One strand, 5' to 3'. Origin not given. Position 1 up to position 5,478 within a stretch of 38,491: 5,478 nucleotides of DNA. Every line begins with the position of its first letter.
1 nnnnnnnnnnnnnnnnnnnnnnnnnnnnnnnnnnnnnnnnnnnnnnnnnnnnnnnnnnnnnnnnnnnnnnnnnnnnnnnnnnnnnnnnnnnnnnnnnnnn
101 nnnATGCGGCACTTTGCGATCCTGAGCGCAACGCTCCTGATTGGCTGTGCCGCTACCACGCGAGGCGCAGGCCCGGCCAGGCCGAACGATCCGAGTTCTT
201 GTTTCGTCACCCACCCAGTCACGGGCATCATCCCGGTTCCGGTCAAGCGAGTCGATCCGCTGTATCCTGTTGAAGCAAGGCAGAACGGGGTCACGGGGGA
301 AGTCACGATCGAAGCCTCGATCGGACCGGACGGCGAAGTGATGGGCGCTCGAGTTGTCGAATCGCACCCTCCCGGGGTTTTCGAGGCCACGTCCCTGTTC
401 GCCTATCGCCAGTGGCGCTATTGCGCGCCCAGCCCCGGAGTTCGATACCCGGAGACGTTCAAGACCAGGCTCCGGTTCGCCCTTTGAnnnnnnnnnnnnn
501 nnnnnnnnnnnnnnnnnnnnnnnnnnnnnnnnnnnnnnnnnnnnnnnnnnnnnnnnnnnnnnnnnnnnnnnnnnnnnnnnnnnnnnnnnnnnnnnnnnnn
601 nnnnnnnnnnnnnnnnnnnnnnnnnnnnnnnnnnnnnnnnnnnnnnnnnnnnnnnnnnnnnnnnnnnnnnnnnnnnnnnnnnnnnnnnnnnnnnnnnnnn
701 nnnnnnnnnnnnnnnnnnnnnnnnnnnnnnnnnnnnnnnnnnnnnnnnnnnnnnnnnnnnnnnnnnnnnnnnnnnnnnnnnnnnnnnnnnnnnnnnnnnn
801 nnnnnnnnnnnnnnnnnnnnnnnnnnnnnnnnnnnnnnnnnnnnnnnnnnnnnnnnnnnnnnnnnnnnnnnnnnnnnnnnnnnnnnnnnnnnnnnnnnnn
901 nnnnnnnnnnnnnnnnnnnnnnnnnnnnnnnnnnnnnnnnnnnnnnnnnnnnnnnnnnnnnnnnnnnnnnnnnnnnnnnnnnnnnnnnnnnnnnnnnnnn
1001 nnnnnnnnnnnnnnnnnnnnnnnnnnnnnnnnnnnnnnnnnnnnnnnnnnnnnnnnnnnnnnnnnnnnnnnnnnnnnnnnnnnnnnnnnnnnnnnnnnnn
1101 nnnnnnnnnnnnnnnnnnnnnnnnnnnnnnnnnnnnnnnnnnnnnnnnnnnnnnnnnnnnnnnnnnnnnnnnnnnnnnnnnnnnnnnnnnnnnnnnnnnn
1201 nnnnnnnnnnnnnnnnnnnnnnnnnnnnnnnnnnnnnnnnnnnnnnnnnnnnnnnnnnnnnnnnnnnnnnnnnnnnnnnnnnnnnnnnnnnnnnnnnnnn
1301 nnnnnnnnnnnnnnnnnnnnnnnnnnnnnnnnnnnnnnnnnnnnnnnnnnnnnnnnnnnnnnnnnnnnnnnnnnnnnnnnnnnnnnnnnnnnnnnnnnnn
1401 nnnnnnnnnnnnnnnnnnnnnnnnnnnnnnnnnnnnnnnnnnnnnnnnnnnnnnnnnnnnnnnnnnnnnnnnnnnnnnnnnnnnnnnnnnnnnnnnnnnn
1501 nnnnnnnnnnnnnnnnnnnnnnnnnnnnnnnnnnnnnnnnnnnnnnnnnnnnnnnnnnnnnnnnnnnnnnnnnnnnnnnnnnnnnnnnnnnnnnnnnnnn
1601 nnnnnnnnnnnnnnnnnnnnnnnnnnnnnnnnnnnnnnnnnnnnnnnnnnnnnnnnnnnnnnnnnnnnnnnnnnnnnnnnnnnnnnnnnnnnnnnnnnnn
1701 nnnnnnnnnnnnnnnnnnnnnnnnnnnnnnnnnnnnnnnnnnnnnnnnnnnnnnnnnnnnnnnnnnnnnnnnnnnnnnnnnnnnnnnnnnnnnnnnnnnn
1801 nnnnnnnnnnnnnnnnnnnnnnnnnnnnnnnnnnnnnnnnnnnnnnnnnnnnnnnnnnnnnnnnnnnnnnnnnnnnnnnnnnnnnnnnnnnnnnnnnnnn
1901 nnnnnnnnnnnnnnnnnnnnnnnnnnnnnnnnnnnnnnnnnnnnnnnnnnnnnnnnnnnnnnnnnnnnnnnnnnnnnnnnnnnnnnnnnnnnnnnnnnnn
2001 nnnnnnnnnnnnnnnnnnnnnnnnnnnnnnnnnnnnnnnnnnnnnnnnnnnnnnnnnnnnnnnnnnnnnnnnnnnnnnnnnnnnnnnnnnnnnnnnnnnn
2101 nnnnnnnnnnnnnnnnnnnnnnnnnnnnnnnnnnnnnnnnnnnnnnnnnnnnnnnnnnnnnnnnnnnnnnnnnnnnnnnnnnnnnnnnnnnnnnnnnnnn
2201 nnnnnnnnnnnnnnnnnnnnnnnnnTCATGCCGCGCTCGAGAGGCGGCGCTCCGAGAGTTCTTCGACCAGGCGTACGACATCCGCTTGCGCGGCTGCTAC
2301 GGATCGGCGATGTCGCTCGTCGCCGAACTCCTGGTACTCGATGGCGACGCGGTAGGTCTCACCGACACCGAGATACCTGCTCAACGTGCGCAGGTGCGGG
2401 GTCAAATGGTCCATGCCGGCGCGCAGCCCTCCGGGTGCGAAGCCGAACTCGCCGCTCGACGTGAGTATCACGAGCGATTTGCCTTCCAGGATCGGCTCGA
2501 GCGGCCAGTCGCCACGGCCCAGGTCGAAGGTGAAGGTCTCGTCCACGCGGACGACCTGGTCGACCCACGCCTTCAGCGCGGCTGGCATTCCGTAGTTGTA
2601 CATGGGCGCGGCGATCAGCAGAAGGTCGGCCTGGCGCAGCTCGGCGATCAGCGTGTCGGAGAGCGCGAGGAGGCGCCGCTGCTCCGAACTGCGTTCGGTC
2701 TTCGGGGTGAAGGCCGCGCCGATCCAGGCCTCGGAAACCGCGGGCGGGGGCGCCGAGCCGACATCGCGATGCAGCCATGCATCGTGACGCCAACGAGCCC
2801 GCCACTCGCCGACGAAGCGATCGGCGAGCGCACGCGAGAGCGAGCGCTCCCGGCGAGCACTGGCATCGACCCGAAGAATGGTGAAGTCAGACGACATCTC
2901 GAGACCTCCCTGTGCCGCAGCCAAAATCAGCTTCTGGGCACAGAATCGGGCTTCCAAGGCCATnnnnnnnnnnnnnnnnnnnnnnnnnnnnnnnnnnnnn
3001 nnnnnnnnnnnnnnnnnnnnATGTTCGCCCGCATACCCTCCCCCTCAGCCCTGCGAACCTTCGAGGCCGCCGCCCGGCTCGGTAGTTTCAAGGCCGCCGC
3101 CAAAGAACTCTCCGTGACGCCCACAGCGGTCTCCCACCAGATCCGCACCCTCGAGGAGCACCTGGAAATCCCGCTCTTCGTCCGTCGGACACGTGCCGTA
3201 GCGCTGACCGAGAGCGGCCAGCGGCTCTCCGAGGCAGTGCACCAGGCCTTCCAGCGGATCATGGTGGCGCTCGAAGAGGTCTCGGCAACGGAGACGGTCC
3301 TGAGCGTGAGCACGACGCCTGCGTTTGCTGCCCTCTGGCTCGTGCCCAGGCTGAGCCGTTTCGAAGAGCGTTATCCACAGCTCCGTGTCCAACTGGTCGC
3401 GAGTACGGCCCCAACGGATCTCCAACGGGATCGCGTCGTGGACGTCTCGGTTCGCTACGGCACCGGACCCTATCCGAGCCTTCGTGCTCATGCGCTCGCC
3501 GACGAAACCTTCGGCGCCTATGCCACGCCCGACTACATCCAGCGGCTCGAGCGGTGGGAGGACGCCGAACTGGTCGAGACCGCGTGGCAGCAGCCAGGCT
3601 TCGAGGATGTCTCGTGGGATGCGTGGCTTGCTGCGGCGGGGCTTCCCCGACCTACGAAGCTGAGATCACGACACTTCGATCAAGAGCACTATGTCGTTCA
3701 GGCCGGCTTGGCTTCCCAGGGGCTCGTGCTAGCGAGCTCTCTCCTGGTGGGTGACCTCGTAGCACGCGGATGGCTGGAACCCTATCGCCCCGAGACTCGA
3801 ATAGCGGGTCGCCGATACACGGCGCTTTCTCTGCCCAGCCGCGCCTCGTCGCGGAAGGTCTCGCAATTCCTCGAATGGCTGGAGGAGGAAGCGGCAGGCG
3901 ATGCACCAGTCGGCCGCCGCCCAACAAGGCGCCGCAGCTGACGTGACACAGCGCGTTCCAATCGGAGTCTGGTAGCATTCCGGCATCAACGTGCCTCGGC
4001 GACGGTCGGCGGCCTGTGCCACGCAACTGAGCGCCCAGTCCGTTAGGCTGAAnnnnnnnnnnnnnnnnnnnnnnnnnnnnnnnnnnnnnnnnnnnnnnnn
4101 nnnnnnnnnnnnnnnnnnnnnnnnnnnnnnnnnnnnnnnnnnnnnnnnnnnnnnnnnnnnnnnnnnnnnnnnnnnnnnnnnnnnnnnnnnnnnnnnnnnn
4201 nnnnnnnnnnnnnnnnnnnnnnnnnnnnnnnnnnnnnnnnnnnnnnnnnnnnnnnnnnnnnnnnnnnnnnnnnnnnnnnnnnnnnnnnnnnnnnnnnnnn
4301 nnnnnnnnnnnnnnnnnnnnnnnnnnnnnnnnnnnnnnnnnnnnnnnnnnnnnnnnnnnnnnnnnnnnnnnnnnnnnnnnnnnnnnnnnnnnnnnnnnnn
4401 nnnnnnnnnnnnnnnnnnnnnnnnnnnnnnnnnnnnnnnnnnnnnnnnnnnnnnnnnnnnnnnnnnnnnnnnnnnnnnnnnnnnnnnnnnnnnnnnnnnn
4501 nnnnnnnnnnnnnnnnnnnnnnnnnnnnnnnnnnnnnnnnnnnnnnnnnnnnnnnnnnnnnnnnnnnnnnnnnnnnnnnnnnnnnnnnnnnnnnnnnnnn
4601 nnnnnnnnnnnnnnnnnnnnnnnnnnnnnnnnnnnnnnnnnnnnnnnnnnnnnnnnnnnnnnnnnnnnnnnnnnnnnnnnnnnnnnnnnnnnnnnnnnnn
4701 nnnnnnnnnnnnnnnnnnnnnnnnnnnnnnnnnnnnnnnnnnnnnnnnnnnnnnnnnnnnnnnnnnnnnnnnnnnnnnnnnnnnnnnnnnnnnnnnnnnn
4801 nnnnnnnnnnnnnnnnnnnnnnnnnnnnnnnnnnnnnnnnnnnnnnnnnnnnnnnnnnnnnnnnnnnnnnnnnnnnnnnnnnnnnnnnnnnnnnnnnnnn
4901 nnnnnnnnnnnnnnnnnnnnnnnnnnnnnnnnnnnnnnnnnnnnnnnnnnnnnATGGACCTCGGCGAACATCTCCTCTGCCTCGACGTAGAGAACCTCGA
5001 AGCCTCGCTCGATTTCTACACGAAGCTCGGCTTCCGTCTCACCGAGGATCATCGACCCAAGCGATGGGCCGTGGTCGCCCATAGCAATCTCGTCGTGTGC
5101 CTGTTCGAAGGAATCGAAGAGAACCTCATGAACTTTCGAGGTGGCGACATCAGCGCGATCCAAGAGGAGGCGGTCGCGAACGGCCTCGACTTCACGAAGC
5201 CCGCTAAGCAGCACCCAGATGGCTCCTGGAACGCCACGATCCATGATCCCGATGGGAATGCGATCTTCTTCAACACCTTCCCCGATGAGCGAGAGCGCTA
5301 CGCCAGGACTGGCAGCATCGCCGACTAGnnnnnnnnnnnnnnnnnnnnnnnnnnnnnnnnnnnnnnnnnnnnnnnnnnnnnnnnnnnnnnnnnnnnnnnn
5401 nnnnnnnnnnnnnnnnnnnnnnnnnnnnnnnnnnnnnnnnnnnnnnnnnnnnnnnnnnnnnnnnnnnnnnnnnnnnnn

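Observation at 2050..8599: A 132-bp attC class has rigid geometry and an extended -10-like box at its centre, pointing into the next cassette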

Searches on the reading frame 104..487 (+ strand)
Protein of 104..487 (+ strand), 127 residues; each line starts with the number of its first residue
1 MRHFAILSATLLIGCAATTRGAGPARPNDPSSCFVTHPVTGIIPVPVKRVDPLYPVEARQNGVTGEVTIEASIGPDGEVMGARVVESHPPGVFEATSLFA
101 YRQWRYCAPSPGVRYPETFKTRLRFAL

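Call 18: find_encoding_contigs(protein=window:104-487:+, flank=10000, max_places=6)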
Protein window:104-487:+ (127 aa): no gene with exactly this product is on record in the collection.

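Call 20: search_protein_families(library=pfam, proteins=[window:104-487:+], max_evalue=0.01)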
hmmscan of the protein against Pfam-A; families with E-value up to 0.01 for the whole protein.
window:104-487:+ (127 aa): 1 family
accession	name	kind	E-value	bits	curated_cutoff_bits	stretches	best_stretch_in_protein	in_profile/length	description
PF03544.19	TonB_C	-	1e-13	52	24.6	1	52-126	3-78/79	Gram-negative bacterial TonB protein C-terminal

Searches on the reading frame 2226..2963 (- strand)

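Call 20: search_protein_families(library=pfam, proteins=[window:2226-2963:-], max_evalue=0.01)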
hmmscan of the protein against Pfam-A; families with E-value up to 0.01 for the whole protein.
window:2226-2963:- (245 aa): 2 families
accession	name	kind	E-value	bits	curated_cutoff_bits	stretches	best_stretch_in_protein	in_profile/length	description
PF02525.22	Flavodoxin_2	-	5.3e-34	118.1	27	1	29-229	3-194/198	Flavodoxin-like fold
PF03358.20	FMN_red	-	1.6e-08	34.7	24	1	38-174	11-120/152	NADPH-dependent FMN reductase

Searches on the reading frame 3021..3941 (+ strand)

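Call 20: search_protein_families(library=pfam, proteins=[window:3021-3941:+], max_evalue=0.01)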
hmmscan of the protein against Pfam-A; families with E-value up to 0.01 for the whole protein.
window:3021-3941:+ (306 aa): 2 families
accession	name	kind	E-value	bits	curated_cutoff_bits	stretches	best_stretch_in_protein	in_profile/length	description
PF03466.25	LysR_substrate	-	1.6e-24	86.9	28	1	92-291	6-208/209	LysR substrate binding domain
PF00126.33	HTH_1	-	4.9e-21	74.9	26.6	1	10-67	3-60/60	Bacterial regulatory helix-turn-helix protein, lysR family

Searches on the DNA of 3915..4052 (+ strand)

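Call 60: search_dna_similar(query=window:3915-4052:+, collection=plasmids, mode=distant, max_evalue=0.001, max_rows=20)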
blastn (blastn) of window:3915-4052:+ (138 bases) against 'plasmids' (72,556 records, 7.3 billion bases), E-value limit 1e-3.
No match.

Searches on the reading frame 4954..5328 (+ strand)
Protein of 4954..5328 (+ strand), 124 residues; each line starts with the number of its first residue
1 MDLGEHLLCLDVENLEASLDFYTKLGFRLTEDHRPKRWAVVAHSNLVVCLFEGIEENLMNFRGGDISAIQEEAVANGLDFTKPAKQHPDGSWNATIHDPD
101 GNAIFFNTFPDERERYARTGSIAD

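Call 20: search_protein_families(library=pfam, proteins=[window:4954-5328:+], max_evalue=0.01)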
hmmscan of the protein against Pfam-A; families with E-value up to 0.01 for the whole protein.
window:4954-5328:+ (124 aa): 2 families
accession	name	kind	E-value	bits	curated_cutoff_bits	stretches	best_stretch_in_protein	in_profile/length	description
PF00903.31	Glyoxalase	-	2.3e-09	38.1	20.6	1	10-39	7-41/121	Glyoxalase/Bleomycin resistance protein/Dioxygenase superfamily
PF22677.2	Ble-like_N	-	0.0041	17.3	24.5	1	8-31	5-29/41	Bleomycin resistance protein-like N-terminal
